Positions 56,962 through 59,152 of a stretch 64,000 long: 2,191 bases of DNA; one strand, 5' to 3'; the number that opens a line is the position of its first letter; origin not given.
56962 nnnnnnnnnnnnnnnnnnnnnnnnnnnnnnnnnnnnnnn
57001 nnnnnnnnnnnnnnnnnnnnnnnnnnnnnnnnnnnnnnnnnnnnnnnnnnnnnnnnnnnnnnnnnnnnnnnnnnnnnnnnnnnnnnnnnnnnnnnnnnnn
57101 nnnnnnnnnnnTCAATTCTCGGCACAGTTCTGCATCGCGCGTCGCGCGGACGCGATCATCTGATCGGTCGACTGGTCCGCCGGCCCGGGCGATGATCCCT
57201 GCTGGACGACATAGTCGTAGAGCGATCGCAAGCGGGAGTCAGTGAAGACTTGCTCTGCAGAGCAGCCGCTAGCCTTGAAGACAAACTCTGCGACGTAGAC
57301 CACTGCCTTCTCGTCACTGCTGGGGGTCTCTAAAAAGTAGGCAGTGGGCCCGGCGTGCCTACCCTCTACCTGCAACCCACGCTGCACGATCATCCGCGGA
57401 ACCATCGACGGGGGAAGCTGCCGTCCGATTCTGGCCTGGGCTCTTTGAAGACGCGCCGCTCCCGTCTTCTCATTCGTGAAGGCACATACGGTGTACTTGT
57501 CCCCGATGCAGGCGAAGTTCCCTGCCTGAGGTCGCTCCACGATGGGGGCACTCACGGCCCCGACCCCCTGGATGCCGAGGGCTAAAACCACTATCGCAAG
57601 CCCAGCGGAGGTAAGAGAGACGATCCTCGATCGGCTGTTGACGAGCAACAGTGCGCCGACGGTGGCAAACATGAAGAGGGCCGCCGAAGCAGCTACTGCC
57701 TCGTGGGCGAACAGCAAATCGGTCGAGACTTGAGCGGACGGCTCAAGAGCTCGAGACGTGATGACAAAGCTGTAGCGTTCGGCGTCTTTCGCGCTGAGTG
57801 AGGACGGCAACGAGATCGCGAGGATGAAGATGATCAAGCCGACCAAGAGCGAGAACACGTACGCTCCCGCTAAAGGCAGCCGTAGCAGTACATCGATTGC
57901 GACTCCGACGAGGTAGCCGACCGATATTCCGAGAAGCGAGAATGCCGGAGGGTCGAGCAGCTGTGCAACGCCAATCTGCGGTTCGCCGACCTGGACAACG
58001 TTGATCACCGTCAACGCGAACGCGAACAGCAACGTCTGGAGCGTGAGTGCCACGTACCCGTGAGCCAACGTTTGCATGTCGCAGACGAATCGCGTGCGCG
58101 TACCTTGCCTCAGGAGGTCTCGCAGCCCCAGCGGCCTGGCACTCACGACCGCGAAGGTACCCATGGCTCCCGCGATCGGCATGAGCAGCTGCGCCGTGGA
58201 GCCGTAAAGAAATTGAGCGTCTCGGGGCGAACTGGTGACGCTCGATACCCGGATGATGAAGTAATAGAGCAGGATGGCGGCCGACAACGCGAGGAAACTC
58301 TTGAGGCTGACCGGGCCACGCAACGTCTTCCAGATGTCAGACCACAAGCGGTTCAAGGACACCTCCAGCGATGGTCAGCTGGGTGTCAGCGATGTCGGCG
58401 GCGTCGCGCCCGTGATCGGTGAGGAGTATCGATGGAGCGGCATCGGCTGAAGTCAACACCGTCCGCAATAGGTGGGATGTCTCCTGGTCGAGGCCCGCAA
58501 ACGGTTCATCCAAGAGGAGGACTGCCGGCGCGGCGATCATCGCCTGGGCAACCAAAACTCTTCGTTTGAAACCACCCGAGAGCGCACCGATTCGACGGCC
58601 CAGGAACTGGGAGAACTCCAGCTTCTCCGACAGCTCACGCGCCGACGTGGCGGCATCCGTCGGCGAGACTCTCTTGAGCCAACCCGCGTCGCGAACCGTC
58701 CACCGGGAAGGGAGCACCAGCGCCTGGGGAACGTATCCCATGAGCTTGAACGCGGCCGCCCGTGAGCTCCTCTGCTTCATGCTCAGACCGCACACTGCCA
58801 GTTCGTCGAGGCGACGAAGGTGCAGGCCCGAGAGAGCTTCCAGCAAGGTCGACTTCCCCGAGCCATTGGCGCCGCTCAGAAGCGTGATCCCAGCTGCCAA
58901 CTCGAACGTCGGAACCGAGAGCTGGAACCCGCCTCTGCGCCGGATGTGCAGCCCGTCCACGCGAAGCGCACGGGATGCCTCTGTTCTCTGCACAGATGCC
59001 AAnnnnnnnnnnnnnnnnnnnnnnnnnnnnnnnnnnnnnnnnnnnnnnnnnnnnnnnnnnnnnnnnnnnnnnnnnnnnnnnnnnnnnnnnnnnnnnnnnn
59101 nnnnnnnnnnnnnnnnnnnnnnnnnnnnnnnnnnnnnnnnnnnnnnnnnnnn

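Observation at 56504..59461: Orphan secreted 4-Cys protein co-transcribed with a LanFEG-like ABC triad: candidate protein antimicrobial plus self-immunity module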

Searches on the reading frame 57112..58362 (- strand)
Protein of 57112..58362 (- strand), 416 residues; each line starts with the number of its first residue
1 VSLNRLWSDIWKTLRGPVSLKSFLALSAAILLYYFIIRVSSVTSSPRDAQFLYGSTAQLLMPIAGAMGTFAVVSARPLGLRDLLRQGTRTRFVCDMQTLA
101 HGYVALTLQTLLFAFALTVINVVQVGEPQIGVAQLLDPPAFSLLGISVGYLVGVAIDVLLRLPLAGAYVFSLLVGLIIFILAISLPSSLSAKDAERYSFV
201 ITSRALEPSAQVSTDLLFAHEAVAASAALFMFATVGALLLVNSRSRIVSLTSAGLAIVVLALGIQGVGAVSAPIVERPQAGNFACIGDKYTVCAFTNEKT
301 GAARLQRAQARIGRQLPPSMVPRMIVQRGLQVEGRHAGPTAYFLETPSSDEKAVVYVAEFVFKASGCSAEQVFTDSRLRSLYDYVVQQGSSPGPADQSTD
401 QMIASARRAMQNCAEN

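Call 3: search_protein_families(library=pfam, proteins=[window:57112-58362:-], max_evalue=0.1)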
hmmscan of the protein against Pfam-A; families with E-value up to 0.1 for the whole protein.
window:57112-58362:- (416 aa): 1 family
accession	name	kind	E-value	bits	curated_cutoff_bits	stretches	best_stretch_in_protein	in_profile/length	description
PF03333.19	PapB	-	0.028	14.9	29.4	1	79-111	45-77/91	Adhesin biosynthesis transcription regulatory protein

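Call 5: search_protein_families(library=ncbifam, proteins=[window:57112-58362:-], max_evalue=0.1)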
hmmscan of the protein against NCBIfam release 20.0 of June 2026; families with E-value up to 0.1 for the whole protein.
window:57112-58362:- (416 aa): 0 families

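Call 11: find_homologous_proteins(query=window:57112-58362:-, max_evalue=0.01)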
Query window:57112-58362:- (416 aa): 2 proteins with E <= 0.01 among 8000 candidates.
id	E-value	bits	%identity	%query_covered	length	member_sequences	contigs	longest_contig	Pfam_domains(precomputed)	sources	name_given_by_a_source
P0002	3.6e-254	861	98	100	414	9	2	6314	-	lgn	-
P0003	8.7e-204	695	79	99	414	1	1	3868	-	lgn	-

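Call 12: search_protein_families(library=padloc, proteins=[window:57112-58362:-], max_evalue=0.1)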
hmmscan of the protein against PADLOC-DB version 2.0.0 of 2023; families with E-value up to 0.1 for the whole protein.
window:57112-58362:- (416 aa): 0 families

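Call 13: search_protein_families(library=phrogs, proteins=[window:57112-58362:-], max_evalue=0.1)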
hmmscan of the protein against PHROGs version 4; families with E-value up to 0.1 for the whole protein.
window:57112-58362:- (416 aa): 0 families

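Call 14: find_encoding_contigs(protein=P0003, flank=10000)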
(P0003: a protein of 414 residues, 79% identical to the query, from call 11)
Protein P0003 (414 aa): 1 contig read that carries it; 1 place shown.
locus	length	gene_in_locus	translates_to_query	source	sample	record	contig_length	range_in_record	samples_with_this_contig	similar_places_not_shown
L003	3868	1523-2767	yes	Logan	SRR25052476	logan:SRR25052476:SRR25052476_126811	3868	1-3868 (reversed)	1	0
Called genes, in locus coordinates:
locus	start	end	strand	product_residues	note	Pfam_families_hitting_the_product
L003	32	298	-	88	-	-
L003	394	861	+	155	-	-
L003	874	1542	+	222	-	PF13476:AAA_23 (weak), PF13555:AAA_29 (weak), PF00005:ABC_tran, PF02463:SMC_N (weak), PF13304:AAA_21 (faint)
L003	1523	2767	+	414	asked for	-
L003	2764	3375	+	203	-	-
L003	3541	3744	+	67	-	PF01527:HTH_Tnp_1 (weak), PF13518:HTH_28 (weak)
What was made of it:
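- An IS3 fragment lies beside it in L003 (call 14).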

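Call 15: find_encoding_contigs(protein=P0002, flank=10000)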
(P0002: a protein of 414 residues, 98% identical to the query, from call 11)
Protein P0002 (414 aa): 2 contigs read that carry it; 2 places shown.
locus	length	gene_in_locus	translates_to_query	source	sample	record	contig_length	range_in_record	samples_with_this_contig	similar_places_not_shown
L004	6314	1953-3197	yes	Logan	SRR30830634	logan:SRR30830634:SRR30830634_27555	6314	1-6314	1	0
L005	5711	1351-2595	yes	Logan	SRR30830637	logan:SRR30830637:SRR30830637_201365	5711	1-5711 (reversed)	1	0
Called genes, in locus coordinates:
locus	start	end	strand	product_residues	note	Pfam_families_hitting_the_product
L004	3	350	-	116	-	?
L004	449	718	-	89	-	-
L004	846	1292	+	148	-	-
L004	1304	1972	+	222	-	PF13476:AAA_23 (weak), PF13555:AAA_29 (weak), PF00005:ABC_tran, PF13304:AAA_21 (faint)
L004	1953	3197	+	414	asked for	-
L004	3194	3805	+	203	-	-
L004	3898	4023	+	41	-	-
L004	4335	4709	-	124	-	PF04545:Sigma70_r4 (faint), PF13384:HTH_23 (faint)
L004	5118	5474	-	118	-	PF12680:SnoaL_2 (weak)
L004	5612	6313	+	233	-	PF00440:TetR_N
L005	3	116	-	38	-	?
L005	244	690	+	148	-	-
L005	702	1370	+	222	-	PF13476:AAA_23 (weak), PF13555:AAA_29 (weak), PF00005:ABC_tran, PF13304:AAA_21 (faint)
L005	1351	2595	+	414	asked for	-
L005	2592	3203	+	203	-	-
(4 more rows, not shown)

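Call 62: search_solved_structures(query=A3, max_evalue=10)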
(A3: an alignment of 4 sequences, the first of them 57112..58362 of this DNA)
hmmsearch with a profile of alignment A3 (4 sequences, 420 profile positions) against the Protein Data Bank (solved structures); distinct sequences matched with E-value up to 10: 1.
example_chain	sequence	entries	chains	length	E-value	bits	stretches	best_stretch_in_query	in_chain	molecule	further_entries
8f53_A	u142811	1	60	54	0.15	14.3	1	354-390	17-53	RC_I_2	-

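Call 79: search_protein_families(library=pfam, alignment_id=A6, max_evalue=1)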
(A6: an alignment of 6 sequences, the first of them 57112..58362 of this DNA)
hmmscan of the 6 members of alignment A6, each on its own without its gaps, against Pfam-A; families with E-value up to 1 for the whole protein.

A. member 1, window:57112-58362:- (416 aa): 1 family
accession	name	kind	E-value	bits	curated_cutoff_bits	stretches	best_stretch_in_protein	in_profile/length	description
PF03333.19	PapB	-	0.028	14.9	29.4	1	79-111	45-77/91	Adhesin biosynthesis transcription regulatory protein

B. families by the number of members that match (of 6 scanned): 3 families
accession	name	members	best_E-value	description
PF03333.19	PapB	1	0.028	Adhesin biosynthesis transcription regulatory protein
PF04123.18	DUF373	1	0.36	Domain of unknown function (DUF373)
PF19870.4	DUF6343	1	0.42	Family of unknown function (DUF6343)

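Call 85: search_dna_similar(query=window:57112-58362:-, collection=plasmids, mode=protein, max_evalue=0.01)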
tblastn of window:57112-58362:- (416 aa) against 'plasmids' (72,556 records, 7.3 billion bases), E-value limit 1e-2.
No match.
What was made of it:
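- Tried and rejected: There was no plasmid match (call 85).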

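Call 98: search_protein_families(library=ncbifam, alignment_id=A6, max_evalue=5)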
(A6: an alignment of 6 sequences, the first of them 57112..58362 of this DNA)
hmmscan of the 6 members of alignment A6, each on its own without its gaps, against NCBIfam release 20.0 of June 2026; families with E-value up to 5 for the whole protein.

A. member 1, window:57112-58362:- (416 aa): 0 families

B. families by the number of members that match (of 6 scanned): 2 families
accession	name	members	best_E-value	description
NF007667.0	PRK10341.1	1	0.04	transcriptional regulator TdcA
TIGR03426.1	shape_MreD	1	0.045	rod shape-determining protein MreD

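Call 104: search_solved_structures(query=A6, max_evalue=10)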
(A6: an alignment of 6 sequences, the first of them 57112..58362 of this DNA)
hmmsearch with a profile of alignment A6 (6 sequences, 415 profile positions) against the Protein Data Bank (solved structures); distinct sequences matched with E-value up to 10: 4.
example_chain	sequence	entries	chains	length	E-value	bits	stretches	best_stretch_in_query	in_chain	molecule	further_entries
8f53_A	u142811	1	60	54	0.065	15.1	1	346-390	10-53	RC_I_2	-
3zk1_A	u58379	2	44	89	0.38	12.6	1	145-175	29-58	ATP SYNTHASE SUBUNIT C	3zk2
7cn3_A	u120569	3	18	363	0.96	11.2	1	264-364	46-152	2,5-dihydroxypyridine 5,6-dioxygenase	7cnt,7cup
1yce_A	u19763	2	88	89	0.99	11.2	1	144-175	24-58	subunit c | ATP SYNTHASE SUBUNIT C, SODIUM ION SPECIFIC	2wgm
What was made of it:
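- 57535..58362 (-): Membrane domain of the 416-aa protein: 7 predicted TM segments, N-terminus inside. It has no Pfam, NCBIfam or PDB match (calls 79, 98, 104).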

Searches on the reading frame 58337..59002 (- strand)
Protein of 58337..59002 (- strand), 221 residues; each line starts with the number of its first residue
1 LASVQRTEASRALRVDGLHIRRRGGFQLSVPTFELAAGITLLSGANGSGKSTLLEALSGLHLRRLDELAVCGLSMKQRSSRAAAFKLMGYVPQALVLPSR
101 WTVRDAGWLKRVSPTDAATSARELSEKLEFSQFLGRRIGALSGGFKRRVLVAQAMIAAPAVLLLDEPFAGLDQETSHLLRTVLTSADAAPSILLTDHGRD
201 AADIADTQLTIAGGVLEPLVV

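Call 3: search_protein_families(library=pfam, proteins=[window:58337-59002:-], max_evalue=0.1)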
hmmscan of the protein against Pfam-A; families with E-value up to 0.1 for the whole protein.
window:58337-59002:- (221 aa): 18 families
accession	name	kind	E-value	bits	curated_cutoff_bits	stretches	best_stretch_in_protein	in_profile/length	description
PF00005.33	ABC_tran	-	2.8e-21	77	25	1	39-169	13-137/137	ABC transporter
PF13304.12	AAA_21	-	2.9e-08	34.6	27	1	39-60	1-22/304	AAA domain, putative AbiEii toxin, Type IV TA system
PF13476.12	AAA_23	-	1.9e-07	32.3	27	1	31-58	13-40/201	AAA domain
PF13555.12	AAA_29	-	1.4e-06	28.4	27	1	34-58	18-43/61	P-loop containing region of AAA domain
PF02463.25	SMC_N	-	1.7e-05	24.8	40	1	33-87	20-81/220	RecF/RecN/SMC N terminal domain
PF13191.12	AAA_16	-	5.7e-05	24.1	32.6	1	38-192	25-164/167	AAA ATPase domain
PF13514.12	AAA_27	-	0.0008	19.5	22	1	14-60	2-49/206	AAA domain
PF13175.12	AAA_15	-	0.0017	18.4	32.1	1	37-58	23-44/374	AAA ATPase domain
PF13401.12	AAA_22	-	0.0088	16.8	27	1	37-64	5-32/130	AAA domain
PF04310.18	MukB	-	0.0099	16.1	23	1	31-57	20-46/226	MukB N-terminal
PF09818.15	ABC_ATPase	-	0.015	14.8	23.2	1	35-58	77-100/283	P-loop domain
PF00437.27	T2SSE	-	0.017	14.2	24.9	1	35-60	140-165/370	Type II/IV secretion system protein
PF13521.12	AAA_28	-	0.019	15.6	27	1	42-81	4-44/164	AAA domain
PF03193.22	RsgA_GTPase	-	0.023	14.9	30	1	34-60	103-129/174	RsgA GTPase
PF13558.12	SbcC_Walker_B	-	0.028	15.1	27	0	157-179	62-84/90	SbcC/RAD50-like, Walker B motif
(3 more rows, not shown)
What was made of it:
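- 58337..59002 (-): Stand-alone ABC ATPase of 221 aa. It matches PF00005 at 77 bits (call 3).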

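Call 5: search_protein_families(library=ncbifam, proteins=[window:58337-59002:-], max_evalue=0.1)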
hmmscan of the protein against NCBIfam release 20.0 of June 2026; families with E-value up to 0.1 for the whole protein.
window:58337-59002:- (221 aa): 202 families (the best 25 are shown)
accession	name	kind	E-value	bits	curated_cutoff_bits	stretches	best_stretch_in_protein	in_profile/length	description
NF040873.1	AztA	equivalog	2.7e-27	95.6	220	1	38-210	19-190/191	zinc ABC transporter ATP-binding protein AztA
TIGR03864.1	PQQ_ABC_ATP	hypoth_equivalog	1.2e-24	87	302.25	1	28-211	17-205/236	ABC transporter, ATP-binding subunit, PQQ-dependent alcohol dehydrogenase system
TIGR03771.1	anch_rpt_ABC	equivalog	3.7e-23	82.4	268.8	1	42-207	11-182/223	anchored repeat-type ABC transporter ATP-binding subunit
TIGR02142.1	modC_ABC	equivalog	3.7e-22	79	285.05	1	21-176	7-167/353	molybdenum ABC transporter ATP-binding protein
NF010060.0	PRK13537.1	equivalog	3e-21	75.6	521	1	41-203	45-210/314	nodulation factor ABC transporter ATP-binding protein NodI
TIGR02857.1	CydD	equivalog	4.1e-21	75.5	435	1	7-209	316-527/529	thiol reductant ABC exporter subunit CydD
NF011630.0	PRK15056.1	equivalog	2e-20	73.2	393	1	11-197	5-200/274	manganese/iron ABC transporter ATP-binding protein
TIGR02982.1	heterocyst_DevA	subfamily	7.4e-20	71.5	295.8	1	38-216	32-219/220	ABC exporter ATP-binding subunit, DevA family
TIGR02211.1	LolD_lipo_ex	equivalog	1.6e-19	70.3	307.75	1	39-216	33-219/221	lipoprotein-releasing ABC transporter ATP-binding protein LolD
NF053840.1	MnTportMntADein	equivalog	4.3e-19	69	400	1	14-205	3-199/240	manganese ABC transporter ATP-binding protein MntA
TIGR03410.1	urea_trans_UrtE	equivalog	1e-18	67.6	285.8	1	38-211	27-205/230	urea ABC transporter ATP-binding subunit UrtE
TIGR01188.1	drrA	subfamily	1.1e-18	67.5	312.45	1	41-206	23-192/302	daunorubicin resistance ABC transporter, ATP-binding protein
TIGR01189.1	ccmA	equivalog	1.7e-18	67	131.6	1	14-198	2-186/198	heme ABC exporter ATP-binding protein CcmA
NF010059.0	PRK13536.1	equivalog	2.4e-18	66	549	1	33-203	64-238/342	nodulation factor ABC transporter ATP-binding protein NodI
TIGR00968.1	3a0106s01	subfamily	8e-18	64.8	342.75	1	39-214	28-207/237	sulfate ABC transporter ATP-binding protein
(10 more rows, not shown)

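Call 12: search_protein_families(library=padloc, proteins=[window:58337-59002:-], max_evalue=0.1)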
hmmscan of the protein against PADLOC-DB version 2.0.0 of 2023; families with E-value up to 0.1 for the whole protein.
window:58337-59002:- (221 aa): 86 families (the best 25 are shown)
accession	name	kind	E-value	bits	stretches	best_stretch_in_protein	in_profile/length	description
PDLC04135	mad3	-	2.4e-18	64.8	2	126-206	249-332/374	mads_3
PDLC02980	AriA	-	5.3e-10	37.7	2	39-61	1-23/304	-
PDLC04140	mad8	-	4.4e-09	34.3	1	35-188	24-222/314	mads_8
PDLC00512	JetC1|JetC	-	6e-06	22.6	1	13-60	18-65/1123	DUF3584 domain; MukB-like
PDLC00269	PtuA1|PtuA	-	1.6e-05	22.4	1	17-58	13-53/446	AAA ATPase domain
PDLC00517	JetC1|JetC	-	3.9e-05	20.2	1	15-57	22-63/1119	DUF3584 domain; MukB-like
PDLC00553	JetC2|JetC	-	4.4e-05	19.6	1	32-55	32-55/1361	DUF3584 domain; MukB-like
PDLC00271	PtuA1|PtuA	-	6.9e-05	20.6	1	16-61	4-47/421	AAA ATPase domain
PDLC00290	PtuA1|PtuA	-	6.9e-05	20.4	1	33-74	19-60/414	AAA ATPase domain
PDLC00281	PtuA1|PtuA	-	7.2e-05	20.1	1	37-60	37-60/448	AAA ATPase domain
PDLC00277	PtuA1|PtuA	-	8.6e-05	19.9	1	13-78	1-64/423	AAA ATPase domain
PDLC03878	NsnB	-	9.7e-05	20.3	1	33-60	18-44/345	-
PDLC00278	PtuA1|PtuA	-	0.0001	19.7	1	32-58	18-44/436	AAA ATPase domain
PDLC00519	JetC1|JetC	-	0.00014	18.2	1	38-58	24-44/1097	DUF3584 domain; MukB-like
PDLC00303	PtuA1|PtuA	-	0.00017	18.8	1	38-85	13-61/386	AAA ATPase domain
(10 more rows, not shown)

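Call 13: search_protein_families(library=phrogs, proteins=[window:58337-59002:-], max_evalue=0.1)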
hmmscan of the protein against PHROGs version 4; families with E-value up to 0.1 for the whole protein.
window:58337-59002:- (221 aa): 14 families
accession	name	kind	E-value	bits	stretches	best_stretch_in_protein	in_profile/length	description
phrog_293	-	moron, auxiliary metabolic gene and host takeover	3.4e-31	109.1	1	37-215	449-625/1058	ABC transporter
phrog_2392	-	moron, auxiliary metabolic gene and host takeover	1.5e-15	57.6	2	130-211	607-688/726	ABC transporter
phrog_23675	-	unknown function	2.3e-08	35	1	118-210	18-110/143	-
phrog_3940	-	unknown function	1e-05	25.5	1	32-60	20-48/537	-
phrog_77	-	DNA, RNA and nucleotide metabolism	3.9e-05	23.3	1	34-57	318-340/967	SbcC-like subunit of palindrome specific endonuclease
phrog_21263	-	unknown function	8.8e-05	21.7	1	134-206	480-555/940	-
phrog_7507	-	unknown function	0.001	19.5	1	26-68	13-55/483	-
phrog_5836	-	unknown function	0.0012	17.9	1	40-61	51-72/1071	-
phrog_8323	-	unknown function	0.002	17.7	1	33-58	67-92/623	-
phrog_800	-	head and packaging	0.003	17.2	1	37-62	32-57/511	terminase small subunit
phrog_9802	-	unknown function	0.0043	17.1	1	34-58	22-46/438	-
phrog_4747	-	unknown function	0.013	15.5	1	39-60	24-45/610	-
phrog_2071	-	other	0.033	15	1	38-63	17-42/282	ATPase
phrog_1499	-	unknown function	0.044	14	1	34-58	22-46/427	-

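Call 65: search_solved_structures(query=window:58337-59002:-, max_evalue=1e-10)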
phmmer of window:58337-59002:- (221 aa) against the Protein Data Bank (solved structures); distinct sequences matched with E-value up to 1e-10: 109 (the best 60 are shown).
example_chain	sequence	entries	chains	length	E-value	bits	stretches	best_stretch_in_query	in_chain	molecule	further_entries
8edw_A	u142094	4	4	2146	7.1e-27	97.7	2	42-210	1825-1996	Phospholipid-transporting ATPase ABCA7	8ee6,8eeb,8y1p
8eop_A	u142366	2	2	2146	5e-26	95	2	42-210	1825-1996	Phospholipid-transporting ATPase ABCA7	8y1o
7w01_A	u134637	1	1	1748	1.4e-22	83.7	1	37-211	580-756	Phospholipid-transporting ATPase ABCA3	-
7lkp_A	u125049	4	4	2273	7.4e-22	81.4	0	42-211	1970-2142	Retinal-specific phospholipid-transporting ATPase ABCA4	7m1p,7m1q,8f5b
7e7i_A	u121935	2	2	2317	7.4e-22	81.4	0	42-211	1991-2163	Retinal-specific phospholipid-transporting ATPase ABCA4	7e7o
7w02_A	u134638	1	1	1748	9.8e-22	81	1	37-211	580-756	Phospholipid-transporting ATPase ABCA3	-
7tdt_A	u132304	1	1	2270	2.1e-21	79.9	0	37-211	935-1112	Phospholipid-transporting ATPase ABCA1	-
7tbz_A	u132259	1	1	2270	2.1e-21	79.9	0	37-211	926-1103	ATP-binding cassette, sub-family A (ABC1), member 1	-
7tby_A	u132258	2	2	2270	2.1e-21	79.9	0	37-211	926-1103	ATP-binding cassette, sub-family A (ABC1), member 1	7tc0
5xjy_A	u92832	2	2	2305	2.2e-21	79.8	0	37-211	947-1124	ATP-binding cassette sub-family A member 1 | Phospholipid-transporting ATPase ABCA1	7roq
7lkz_A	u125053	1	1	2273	5.1e-21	78.6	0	42-211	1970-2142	Retinal-specific phospholipid-transporting ATPase ABCA4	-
7e7q_A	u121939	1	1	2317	5.1e-21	78.6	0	42-211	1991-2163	Retinal-specific phospholipid-transporting ATPase ABCA4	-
7tbw_A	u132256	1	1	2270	1.4e-20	77.2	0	37-211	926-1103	ATP-binding cassette, sub-family A (ABC1), member 1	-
7zk9_A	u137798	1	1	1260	3.5e-19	72.6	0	41-216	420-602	ATP-dependent translocase ABCB1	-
7zk8_A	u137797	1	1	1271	3.6e-19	72.6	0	41-216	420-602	ATP-dependent translocase ABCB1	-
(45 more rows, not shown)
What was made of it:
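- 58337..59002 (-): The nearest solved nucleotide-binding domains are from the ABCA family (call 65).
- The nearest solved nucleotide-binding domains are ABCA-type lipid exporters (call 65).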
